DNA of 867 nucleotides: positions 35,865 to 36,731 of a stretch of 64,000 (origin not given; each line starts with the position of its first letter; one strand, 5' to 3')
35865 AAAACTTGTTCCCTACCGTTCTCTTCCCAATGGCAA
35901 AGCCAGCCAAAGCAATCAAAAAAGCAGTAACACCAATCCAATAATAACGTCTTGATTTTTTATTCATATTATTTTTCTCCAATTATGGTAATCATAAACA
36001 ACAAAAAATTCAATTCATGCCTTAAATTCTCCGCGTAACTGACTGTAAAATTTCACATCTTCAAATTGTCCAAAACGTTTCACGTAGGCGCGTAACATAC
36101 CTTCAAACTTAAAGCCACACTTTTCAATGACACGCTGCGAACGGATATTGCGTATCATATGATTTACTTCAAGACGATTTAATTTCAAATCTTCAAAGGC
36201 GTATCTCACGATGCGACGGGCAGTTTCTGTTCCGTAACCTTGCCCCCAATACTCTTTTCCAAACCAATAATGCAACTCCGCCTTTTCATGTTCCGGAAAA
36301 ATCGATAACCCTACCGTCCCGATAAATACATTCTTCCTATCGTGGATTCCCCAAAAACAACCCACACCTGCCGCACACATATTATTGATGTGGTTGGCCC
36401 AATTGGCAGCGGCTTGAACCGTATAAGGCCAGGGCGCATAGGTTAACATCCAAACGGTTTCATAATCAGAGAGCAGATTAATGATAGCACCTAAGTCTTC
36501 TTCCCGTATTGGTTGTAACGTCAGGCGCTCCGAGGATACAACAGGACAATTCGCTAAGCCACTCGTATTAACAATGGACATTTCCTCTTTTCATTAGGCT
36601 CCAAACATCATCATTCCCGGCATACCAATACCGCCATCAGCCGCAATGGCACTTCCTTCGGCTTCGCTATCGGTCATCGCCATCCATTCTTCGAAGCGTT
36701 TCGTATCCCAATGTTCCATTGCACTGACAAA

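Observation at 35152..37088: T3S chaperone directly upstream of two tandem GNAT acetyltransferases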

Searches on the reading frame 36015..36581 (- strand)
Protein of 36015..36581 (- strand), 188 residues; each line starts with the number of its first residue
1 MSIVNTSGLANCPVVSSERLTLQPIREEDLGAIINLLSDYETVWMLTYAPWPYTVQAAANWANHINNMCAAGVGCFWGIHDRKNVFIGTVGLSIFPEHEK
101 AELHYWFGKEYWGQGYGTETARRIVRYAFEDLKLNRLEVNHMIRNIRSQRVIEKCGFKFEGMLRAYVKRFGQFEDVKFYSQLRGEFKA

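Call 3: search_protein_families(library=pfam, proteins=[window:36015-36581:-], max_evalue=0.1)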
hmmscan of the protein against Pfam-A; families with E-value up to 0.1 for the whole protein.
window:36015-36581:- (188 aa): 5 families
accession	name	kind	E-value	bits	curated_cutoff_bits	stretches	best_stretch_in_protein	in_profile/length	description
PF13302.13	Acetyltransf_3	-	4.5e-37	128.3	25.4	1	19-158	1-138/138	Acetyltransferase (GNAT) domain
PF00583.31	Acetyltransf_1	-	7.3e-13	49.3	20.7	1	50-157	11-116/116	Acetyltransferase (GNAT) family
PF13420.13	Acetyltransf_4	-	1.4e-10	41.9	24.3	1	24-173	3-150/155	Acetyltransferase (GNAT) domain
PF13523.12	Acetyltransf_8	-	9.4e-06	25.8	27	1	102-162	81-142/145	Acetyltransferase (GNAT) domain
PF13508.13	Acetyltransf_7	-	0.0013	19.5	27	1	75-158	4-83/84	Acetyltransferase (GNAT) domain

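Call 4: search_protein_families(library=ncbifam, proteins=[window:36015-36581:-], max_evalue=0.1)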
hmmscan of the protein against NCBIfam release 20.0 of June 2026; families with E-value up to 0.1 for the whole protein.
window:36015-36581:- (188 aa): 18 families
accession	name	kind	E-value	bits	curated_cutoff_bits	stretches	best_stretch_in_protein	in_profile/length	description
NF007539.0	PRK10151.1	equivalog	2.4e-10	40.3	184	1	16-182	7-175/179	50S ribosomal protein L7/L12-serine acetyltransferase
TIGR03585.1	PseH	equivalog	5.3e-09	36.3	93.1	1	80-177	56-153/156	UDP-4-amino-4,6-dideoxy-N-acetyl-beta-L-altrosamine N-acetyltransferase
NF000225.3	AAC_6p_Strep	exception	5.1e-08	33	250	1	96-176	63-145/156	aminoglycoside 6'-N-acetyltransferase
NF008072.0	PRK10809.1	equivalog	2.3e-07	30.7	190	1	102-176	106-180/194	ribosomal protein S5-alanine N-acetyltransferase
NF000483.1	BlmB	exception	3.9e-07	29.7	625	1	64-176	57-169/301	bleomycin family antibiotic N-acetyltransferase BlmB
NF000431.1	AAC_6p_Ian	exception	1.8e-06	27.6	400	1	109-177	103-171/190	aminoglycoside N-acetyltransferase AAC(6')-Ian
NF033151.0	AAC_6p_A10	exception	4.3e-06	26.8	400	1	109-176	104-171/178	AAC(6')-I family aminoglycoside 6'-N-acetyltransferase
NF011709.0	PRK15130.1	equivalog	1.3e-05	25.1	218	1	18-166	5-149/186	spermidine N1-acetyltransferase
NF000485.1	TlmB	exception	4.8e-05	22.8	625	1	88-164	74-148/292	bleomycin family antibiotic N-acetyltransferase TlmB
NF000016.1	AAC_6p_Im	exception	0.00093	19.3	350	1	109-175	104-170/178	aminoglycoside N-acetyltransferase AAC(6')-Im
NF012165.0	AAC_6p_set_A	equivalog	0.001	18.8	280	1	111-162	101-152/177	aminoglycoside 6'-N-acetyltransferase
NF033074.0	AAC_6p_Ib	exception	0.0013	18.4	400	1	112-162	109-159/184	AAC(6')-Ib family aminoglycoside 6'-N-acetyltransferase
NF007527.0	PRK10140.1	equivalog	0.0026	17.7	236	1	118-180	97-159/162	N-acetyltransferase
TIGR04431.1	N6_acetyl_AAC6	equivalog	0.0037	16.9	260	1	112-162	109-159/184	AacA4 family aminoglycoside N(6')-acetyltransferase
NF040702.1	ileS_w_GNAT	exception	0.0096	13.5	1999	1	83-160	343-420/1100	isoleucine--tRNA ligase, N-acetyltransferase domain-containing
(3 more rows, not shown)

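Call 12: find_homologous_proteins(query=window:36015-36581:-)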
Query window:36015-36581:- (188 aa): 79 proteins with E <= 0.001 among 104 candidates.
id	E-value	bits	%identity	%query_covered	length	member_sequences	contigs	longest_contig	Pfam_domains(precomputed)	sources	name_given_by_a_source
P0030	2.9e-127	440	100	100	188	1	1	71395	PF13420.14,PF13302.14,PF13523.13,PF00583.32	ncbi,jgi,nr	ncbi:MAG: GNAT family N-acetyltransferase [Puniceicoccales bacterium]|jgi:RimJ/RimL family protein N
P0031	1.1e-104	366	82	100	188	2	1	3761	PF13420.14,PF13302.14,PF13523.13,PF00583.32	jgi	jgi:RimJ/RimL family protein N-acetyltransferase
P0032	1.5e-104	366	81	100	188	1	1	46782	PF13420.14,PF13302.14,PF13508.14,PF00583.32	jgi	jgi:RimJ/RimL family protein N-acetyltransferase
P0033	1.7e-102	359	79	100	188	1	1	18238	PF13420.14,PF13302.14,PF00583.32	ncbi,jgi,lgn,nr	ncbi:MAG: GNAT family N-acetyltransferase [Puniceicoccales bacterium]|jgi:RimJ/RimL family protein N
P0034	2.3e-100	352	79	99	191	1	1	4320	PF13420.14,PF13302.14,PF00583.32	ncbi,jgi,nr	ncbi:MAG: GNAT family N-acetyltransferase [Puniceicoccales bacterium]|jgi:RimJ/RimL family protein N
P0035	1.4e-98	346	79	98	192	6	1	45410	PF13420.14,PF13302.14,PF13523.13,PF00583.32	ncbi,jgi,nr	ncbi:MAG: GNAT family N-acetyltransferase [Puniceicoccales bacterium]|jgi:RimJ/RimL family protein N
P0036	3.2e-98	345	77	100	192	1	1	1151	PF13420.14,PF13302.14,PF13508.14,PF13523.13,PF00583.32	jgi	jgi:RimJ/RimL family protein N-acetyltransferase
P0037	3.8e-89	315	69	99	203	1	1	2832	PF13420.14,PF13302.14,PF00583.32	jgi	jgi:RimJ/RimL family protein N-acetyltransferase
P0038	6.8e-87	308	69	99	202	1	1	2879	PF13420.14,PF13302.14,PF00583.32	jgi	jgi:RimJ/RimL family protein N-acetyltransferase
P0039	6.7e-85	302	68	99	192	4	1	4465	PF13420.14,PF13302.14,PF13523.13,PF00583.32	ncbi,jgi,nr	ncbi:MAG: GNAT family N-acetyltransferase [Puniceicoccales bacterium]|jgi:RimJ/RimL family protein N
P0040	5.2e-82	292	84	76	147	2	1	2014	PF13420.14,PF13302.14,PF13523.13,PF00583.32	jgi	jgi:RimJ/RimL family protein N-acetyltransferase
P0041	2.6e-81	290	64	98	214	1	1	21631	PF13420.14,PF13302.14,PF13523.13,PF00583.32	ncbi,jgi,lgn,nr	ncbi:MAG: GNAT family N-acetyltransferase [Puniceicoccales bacterium]|jgi:RimJ/RimL family protein N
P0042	2.7e-81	290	65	98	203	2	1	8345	PF13420.14,PF13302.14,PF13523.13,PF00583.32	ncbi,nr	ncbi:MAG: GNAT family N-acetyltransferase [Puniceicoccales bacterium]|nr:GNAT family N-acetyltransfe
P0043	2.0e-80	287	64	98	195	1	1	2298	PF13420.14,PF13302.14,PF00583.32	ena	-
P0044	3.3e-80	286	66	99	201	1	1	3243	PF13420.14,PF13302.14,PF13523.13,PF00583.32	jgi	jgi:RimJ/RimL family protein N-acetyltransferase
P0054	6.9e-55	204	52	96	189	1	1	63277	PF13302.14,PF00583.32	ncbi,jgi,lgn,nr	ncbi:MAG: GNAT family N-acetyltransferase [Puniceicoccales bacterium]|jgi:RimJ/RimL family protein N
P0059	5.6e-45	171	47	90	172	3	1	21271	PF13420.14,PF13302.14,PF00583.32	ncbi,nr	ncbi:MAG: GNAT family N-acetyltransferase [Puniceicoccales bacterium]|nr:GNAT family N-acetyltransfe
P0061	1.0e-40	157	41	95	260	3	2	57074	PF13420.14,PF13302.14,PF00583.32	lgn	-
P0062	5.1e-37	145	37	95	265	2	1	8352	PF13420.14,PF13302.14,PF13523.13,PF00583.32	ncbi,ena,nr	ncbi:MAG: GNAT family N-acetyltransferase [Opitutales bacterium]|nr:GNAT family N-acetyltransferase 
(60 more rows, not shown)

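Call 13: find_encoding_contigs(protein=P0054, flank=6000, max_places=2)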
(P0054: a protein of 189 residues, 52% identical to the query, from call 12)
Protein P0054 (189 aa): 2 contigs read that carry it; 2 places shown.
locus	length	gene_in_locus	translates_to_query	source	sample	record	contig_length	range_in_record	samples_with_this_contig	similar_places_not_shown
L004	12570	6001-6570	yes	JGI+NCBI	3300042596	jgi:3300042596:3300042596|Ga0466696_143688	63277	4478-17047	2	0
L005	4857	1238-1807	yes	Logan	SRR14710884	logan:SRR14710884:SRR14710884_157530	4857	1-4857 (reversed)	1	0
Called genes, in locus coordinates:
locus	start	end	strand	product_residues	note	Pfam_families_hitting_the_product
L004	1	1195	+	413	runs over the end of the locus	PF01098:FTSW_RODA_SPOVE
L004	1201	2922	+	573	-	PF10150:RNase_E_G, PF20833:RNase_E_G_Thio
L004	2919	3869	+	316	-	PF01820:Dala_Dala_lig_N, PF07478:Dala_Dala_lig_C, PF13535:ATP-grasp_4 (weak)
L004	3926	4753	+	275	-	PF08478:POTRA_1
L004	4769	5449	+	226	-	PF24894:Hexapep_GlmU (faint), PF25084:LbH_EIF2B, PF00132:Hexapep (weak), PF25087:GMPPB_C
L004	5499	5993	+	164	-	PF05932:CesT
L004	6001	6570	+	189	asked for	PF13302:Acetyltransf_3, PF00583:Acetyltransf_1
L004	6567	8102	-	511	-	PF00133:tRNA-synt_1, PF01406:tRNA-synt_1e, PF01921:tRNA-synt_1f (faint), PF09334:tRNA-synt_1g, PF00133:tRNA-synt_1, PF01406:tRNA-synt_1e (weak)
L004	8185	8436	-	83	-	-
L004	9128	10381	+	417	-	-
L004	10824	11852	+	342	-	-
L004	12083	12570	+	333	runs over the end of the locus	-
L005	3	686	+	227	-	?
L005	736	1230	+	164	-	PF05932:CesT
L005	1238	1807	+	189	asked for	PF13302:Acetyltransf_3, PF00583:Acetyltransf_1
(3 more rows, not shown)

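Call 14: find_encoding_contigs(protein=P0059, flank=6000, max_places=2)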
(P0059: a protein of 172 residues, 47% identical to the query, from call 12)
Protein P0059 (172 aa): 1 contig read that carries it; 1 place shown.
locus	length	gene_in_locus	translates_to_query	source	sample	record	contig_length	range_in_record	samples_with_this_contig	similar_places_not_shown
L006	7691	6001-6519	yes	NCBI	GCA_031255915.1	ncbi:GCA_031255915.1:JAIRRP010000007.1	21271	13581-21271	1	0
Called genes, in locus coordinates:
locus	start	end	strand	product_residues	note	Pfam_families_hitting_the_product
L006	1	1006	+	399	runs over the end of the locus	PF01098:FTSW_RODA_SPOVE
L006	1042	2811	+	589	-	PF10150:RNase_E_G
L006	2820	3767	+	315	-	PF01820:Dala_Dala_lig_N, PF02655:ATP-grasp_3 (weak), PF07478:Dala_Dala_lig_C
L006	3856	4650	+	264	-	-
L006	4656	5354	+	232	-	PF00132:Hexapep (weak), PF25084:LbH_EIF2B, PF00132:Hexapep, PF25087:GMPPB_C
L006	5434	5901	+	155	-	PF05932:CesT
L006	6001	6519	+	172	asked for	PF13302:Acetyltransf_3, PF13420:Acetyltransf_4, PF00583:Acetyltransf_1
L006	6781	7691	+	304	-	?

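Call 15: find_encoding_contigs(protein=P0061, flank=6000, max_places=2)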
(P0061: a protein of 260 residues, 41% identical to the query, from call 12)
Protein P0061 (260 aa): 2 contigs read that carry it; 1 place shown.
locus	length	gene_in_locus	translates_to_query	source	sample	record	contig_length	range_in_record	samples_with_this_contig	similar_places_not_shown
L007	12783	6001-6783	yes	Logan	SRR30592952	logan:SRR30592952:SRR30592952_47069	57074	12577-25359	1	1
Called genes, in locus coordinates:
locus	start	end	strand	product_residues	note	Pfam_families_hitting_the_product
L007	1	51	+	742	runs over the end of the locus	PF01764:Lipase_3 (weak)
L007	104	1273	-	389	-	PF01346:FKBP_N, PF00254:FKBP_C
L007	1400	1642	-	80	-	PF01649:Ribosomal_S20p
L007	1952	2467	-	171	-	-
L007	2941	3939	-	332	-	-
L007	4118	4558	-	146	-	PF04028:DUF374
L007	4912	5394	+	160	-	PF05932:CesT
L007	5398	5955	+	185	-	PF13302:Acetyltransf_3, PF13420:Acetyltransf_4, PF00583:Acetyltransf_1, PF13523:Acetyltransf_8 (weak)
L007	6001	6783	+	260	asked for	PF13302:Acetyltransf_3, PF13420:Acetyltransf_4, PF00583:Acetyltransf_1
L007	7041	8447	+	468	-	-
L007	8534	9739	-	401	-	PF00155:Aminotran_1_2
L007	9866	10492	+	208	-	-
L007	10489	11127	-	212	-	PF02511:Thy1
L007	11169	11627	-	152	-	PF00383:dCMP_cyt_deam_1, PF14437:MafB19-deam (faint)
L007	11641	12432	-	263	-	PF03372:Exo_endo_phos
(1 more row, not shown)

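Call 16: find_encoding_contigs(protein=P0062, flank=6000, max_places=2)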
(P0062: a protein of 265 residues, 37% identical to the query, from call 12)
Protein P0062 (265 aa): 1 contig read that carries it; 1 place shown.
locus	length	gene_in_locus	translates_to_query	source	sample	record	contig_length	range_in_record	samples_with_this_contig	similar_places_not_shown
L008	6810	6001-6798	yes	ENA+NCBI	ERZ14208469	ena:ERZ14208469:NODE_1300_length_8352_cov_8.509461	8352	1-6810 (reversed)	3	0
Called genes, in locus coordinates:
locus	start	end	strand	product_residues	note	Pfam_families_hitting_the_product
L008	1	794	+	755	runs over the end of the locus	PF01764:Lipase_3 (weak)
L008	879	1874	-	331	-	PF00254:FKBP_C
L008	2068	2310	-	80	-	PF01649:Ribosomal_S20p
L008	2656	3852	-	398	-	-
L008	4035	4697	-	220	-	PF04028:DUF374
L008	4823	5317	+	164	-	PF05932:CesT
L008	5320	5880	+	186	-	PF13302:Acetyltransf_3, PF13420:Acetyltransf_4, PF00583:Acetyltransf_1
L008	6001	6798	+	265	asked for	PF13523:Acetyltransf_8 (faint), PF13302:Acetyltransf_3, PF13420:Acetyltransf_4, PF00583:Acetyltransf_1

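Call 34: search_solved_structures(query=window:36015-36581:-, max_evalue=0.00001, show_alignments=2)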
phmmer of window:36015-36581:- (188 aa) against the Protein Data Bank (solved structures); distinct sequences matched with E-value up to 0.00001: 19.
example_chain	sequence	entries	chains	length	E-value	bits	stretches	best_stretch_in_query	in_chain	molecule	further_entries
1nsl_A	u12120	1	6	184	1.1e-14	57.8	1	96-186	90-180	Probable acetyltransferase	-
3fbu_A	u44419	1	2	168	1.2e-11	47.9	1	15-183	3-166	Acetyltransferase, GNAT family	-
2z0z_A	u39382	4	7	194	1.6e-11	47.4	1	23-186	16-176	Putative uncharacterized protein TTHA1799 | Ribosomal-protein-alanine acetyltransferase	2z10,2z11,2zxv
2fck_A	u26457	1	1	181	1.4e-10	44.4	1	17-161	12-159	ribosomal-protein-serine acetyltransferase, putative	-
6dau_A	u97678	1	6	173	4.7e-08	36.1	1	18-180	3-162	Spermidine N1-acetyltransferase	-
7kwx_A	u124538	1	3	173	4.9e-08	36.1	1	19-181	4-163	Spermidine N(1)-acetyltransferase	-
7kx2_A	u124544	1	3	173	7.7e-08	35.4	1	19-181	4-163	Spermidine N(1)-acetyltransferase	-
7kwj_A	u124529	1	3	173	7.8e-08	35.4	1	19-180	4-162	Spermidine N(1)-acetyltransferase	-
4jjx_A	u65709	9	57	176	9.3e-08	35.2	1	18-180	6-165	Spermidine n1-acetyltransferase | Spermidine N(1)-acetyltransferase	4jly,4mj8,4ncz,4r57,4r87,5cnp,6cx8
4mhd_A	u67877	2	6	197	1e-07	35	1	17-180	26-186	Spermidine n1-acetyltransferase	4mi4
4ygo_A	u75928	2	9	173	1.2e-07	34.8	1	19-180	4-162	Spermidine n1-acetyltransferase | Spermidine N(1)-acetyltransferase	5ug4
7kwq_A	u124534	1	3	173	1.3e-07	34.7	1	19-180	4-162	Spermidine N(1)-acetyltransferase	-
7kx3_A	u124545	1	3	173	2e-07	34.1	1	19-180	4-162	Spermidine N(1)-acetyltransferase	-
7kwh_A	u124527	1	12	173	2.8e-07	33.6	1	19-180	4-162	Spermidine N(1)-acetyltransferase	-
8fv0_C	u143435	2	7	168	1.1e-06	31.6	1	83-186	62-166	Diamine N-acetyltransferase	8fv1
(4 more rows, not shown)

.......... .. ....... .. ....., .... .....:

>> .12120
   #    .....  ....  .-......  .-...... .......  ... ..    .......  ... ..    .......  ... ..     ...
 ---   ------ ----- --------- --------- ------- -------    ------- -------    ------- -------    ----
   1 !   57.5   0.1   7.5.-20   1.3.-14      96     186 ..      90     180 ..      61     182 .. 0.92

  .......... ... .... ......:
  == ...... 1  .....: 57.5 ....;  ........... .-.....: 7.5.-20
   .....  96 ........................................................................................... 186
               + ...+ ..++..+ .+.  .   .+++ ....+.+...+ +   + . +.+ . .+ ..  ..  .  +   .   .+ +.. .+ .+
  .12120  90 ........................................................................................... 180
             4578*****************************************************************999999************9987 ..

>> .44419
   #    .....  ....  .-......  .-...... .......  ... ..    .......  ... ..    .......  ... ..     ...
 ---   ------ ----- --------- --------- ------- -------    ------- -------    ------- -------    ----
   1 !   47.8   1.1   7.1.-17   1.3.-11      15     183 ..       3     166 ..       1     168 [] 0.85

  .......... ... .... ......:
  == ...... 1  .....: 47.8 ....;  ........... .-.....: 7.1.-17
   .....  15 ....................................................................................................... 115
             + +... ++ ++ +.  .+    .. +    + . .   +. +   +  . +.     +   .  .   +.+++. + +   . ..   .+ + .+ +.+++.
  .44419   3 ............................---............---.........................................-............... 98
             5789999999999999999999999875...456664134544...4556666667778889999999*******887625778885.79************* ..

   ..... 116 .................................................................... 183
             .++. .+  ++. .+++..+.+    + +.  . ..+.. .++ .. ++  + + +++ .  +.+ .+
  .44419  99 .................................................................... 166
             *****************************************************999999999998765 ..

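Call 81: search_solved_structures(query=window:36015-36581:-, max_evalue=10)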
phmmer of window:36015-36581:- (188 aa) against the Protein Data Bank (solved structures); distinct sequences matched with E-value up to 10: 59.
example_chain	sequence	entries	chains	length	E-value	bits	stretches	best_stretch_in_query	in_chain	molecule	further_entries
1nsl_A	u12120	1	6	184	1.1e-14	57.8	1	96-186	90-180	Probable acetyltransferase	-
3fbu_A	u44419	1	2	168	1.2e-11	47.9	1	15-183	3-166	Acetyltransferase, GNAT family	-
2z0z_A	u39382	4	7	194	1.6e-11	47.4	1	23-186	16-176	Putative uncharacterized protein TTHA1799 | Ribosomal-protein-alanine acetyltransferase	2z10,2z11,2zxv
2fck_A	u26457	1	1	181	1.4e-10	44.4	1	17-161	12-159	ribosomal-protein-serine acetyltransferase, putative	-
6dau_A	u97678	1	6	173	4.7e-08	36.1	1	18-180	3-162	Spermidine N1-acetyltransferase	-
7kwx_A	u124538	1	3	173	4.9e-08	36.1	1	19-181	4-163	Spermidine N(1)-acetyltransferase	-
7kx2_A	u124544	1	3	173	7.7e-08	35.4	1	19-181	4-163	Spermidine N(1)-acetyltransferase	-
7kwj_A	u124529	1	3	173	7.8e-08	35.4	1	19-180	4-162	Spermidine N(1)-acetyltransferase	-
4jjx_A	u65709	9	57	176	9.3e-08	35.2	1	18-180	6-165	Spermidine n1-acetyltransferase | Spermidine N(1)-acetyltransferase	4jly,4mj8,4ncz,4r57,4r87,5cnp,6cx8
4mhd_A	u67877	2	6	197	1e-07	35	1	17-180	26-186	Spermidine n1-acetyltransferase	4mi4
4ygo_A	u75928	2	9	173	1.2e-07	34.8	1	19-180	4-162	Spermidine n1-acetyltransferase | Spermidine N(1)-acetyltransferase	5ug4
7kwq_A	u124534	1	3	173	1.3e-07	34.7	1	19-180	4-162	Spermidine N(1)-acetyltransferase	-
7kx3_A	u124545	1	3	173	2e-07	34.1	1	19-180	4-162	Spermidine N(1)-acetyltransferase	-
7kwh_A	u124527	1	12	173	2.8e-07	33.6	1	19-180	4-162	Spermidine N(1)-acetyltransferase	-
8fv0_C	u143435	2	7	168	1.1e-06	31.6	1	83-186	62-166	Diamine N-acetyltransferase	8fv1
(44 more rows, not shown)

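Call 82: search_protein_families(library=padloc, proteins=[window:36015-36581:-], max_evalue=0.01)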
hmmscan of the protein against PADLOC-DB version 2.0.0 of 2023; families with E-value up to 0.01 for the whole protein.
window:36015-36581:- (188 aa): 0 families

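Call 91: find_related_loci(query=A5, collection=metagenome_contigs, flank=3000)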
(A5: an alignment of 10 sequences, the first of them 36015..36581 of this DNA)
Query A5 (188 aa) in metagenome_contigs; peptide patterns used: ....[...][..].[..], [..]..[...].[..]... (x = any residue, [..] = any of these).
353 stretches matched a pattern; 4 encode a relative of the query (tblastn E <= 1e-3); 4 distinct loci.
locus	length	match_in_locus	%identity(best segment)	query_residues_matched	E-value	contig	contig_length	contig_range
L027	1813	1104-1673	39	1-187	3e-48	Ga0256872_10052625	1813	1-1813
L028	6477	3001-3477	19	15-183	5e-11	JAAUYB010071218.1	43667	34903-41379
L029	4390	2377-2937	22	1-185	2e-9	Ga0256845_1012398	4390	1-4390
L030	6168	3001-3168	34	102-157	1e-8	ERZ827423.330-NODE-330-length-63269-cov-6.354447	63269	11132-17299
